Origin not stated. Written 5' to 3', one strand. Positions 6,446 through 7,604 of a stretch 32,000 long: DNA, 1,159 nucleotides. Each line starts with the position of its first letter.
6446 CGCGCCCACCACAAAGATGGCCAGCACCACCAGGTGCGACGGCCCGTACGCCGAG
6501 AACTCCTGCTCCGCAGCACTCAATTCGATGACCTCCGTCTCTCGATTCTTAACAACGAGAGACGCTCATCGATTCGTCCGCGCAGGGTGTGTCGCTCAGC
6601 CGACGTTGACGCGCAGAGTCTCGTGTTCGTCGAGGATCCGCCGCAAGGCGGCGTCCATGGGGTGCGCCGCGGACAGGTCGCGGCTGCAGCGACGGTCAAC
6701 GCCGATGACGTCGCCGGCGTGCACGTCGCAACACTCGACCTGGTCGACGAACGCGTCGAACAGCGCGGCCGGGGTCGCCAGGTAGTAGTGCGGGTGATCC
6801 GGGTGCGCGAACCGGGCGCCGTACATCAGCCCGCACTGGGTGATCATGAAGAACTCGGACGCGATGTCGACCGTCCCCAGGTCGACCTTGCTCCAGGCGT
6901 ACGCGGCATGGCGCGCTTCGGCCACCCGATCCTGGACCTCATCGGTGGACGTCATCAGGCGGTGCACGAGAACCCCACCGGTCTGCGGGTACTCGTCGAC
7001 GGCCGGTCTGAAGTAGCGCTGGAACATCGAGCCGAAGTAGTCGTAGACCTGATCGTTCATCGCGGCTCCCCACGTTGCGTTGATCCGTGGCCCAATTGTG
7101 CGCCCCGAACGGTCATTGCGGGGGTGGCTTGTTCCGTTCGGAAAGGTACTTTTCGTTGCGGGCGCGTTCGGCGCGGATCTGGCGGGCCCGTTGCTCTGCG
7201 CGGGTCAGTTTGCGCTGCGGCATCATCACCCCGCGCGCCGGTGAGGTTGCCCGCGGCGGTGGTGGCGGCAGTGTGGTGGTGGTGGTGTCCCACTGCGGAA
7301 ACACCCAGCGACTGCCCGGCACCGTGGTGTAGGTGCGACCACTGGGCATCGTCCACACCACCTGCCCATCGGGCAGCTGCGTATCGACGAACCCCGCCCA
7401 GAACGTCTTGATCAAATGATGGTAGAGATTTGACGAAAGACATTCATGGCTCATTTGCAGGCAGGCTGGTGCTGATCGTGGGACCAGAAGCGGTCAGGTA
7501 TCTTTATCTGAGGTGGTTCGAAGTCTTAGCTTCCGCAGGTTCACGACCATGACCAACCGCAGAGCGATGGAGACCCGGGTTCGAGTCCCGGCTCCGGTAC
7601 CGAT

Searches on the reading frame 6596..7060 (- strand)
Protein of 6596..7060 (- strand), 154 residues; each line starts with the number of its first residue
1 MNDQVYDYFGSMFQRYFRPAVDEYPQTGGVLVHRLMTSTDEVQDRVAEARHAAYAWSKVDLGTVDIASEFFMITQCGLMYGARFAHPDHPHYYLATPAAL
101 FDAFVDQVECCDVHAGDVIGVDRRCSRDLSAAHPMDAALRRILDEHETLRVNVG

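Call 3: search_protein_families(library=pfam, proteins=[window:6596-7060:-], max_evalue=0.1)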
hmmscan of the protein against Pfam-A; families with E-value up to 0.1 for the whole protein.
window:6596-7060:- (154 aa): 0 families

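Call 4: search_protein_families(library=padloc, proteins=[window:6596-7060:-], max_evalue=0.1)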
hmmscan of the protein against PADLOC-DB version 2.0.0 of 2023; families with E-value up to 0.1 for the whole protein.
window:6596-7060:- (154 aa): 0 families

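Call 5: search_protein_families(library=ncbifam, proteins=[window:6596-7060:-], max_evalue=0.1)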
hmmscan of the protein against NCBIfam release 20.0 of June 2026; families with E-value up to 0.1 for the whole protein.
window:6596-7060:- (154 aa): 2 families
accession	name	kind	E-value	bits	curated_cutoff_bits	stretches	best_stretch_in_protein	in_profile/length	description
NF009492.0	PRK12853.1-3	equivalog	0.00014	20.9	428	1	86-152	104-170/472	glucose-6-phosphate dehydrogenase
TIGR00871.1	zwf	equivalog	0.0058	15.4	400.6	1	88-151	109-175/486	glucose-6-phosphate dehydrogenase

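Call 93: search_protein_families(library=phrogs, proteins=[window:6596-7060:-], max_evalue=0.01)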
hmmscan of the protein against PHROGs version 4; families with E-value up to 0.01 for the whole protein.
window:6596-7060:- (154 aa): 0 families

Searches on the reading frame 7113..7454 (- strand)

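Call 3: search_protein_families(library=pfam, proteins=[window:7113-7454:-], max_evalue=0.1)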
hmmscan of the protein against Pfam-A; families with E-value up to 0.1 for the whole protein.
window:7113-7454:- (113 aa): 1 family
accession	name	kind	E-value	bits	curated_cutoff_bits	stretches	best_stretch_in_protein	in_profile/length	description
PF07202.18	Tcp10_C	-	0.09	12.9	36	0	22-40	4-22/35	T-complex protein 10 C-terminus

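Call 4: search_protein_families(library=padloc, proteins=[window:7113-7454:-], max_evalue=0.1)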
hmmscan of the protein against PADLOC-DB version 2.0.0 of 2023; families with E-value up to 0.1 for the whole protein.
window:7113-7454:- (113 aa): 0 families

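Call 5: search_protein_families(library=ncbifam, proteins=[window:7113-7454:-], max_evalue=0.1)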
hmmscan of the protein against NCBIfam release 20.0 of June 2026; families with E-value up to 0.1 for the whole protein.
window:7113-7454:- (113 aa): 0 families

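Call 93: search_protein_families(library=phrogs, proteins=[window:7113-7454:-], max_evalue=0.01)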
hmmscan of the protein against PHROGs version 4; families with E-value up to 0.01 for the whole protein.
window:7113-7454:- (113 aa): 0 families
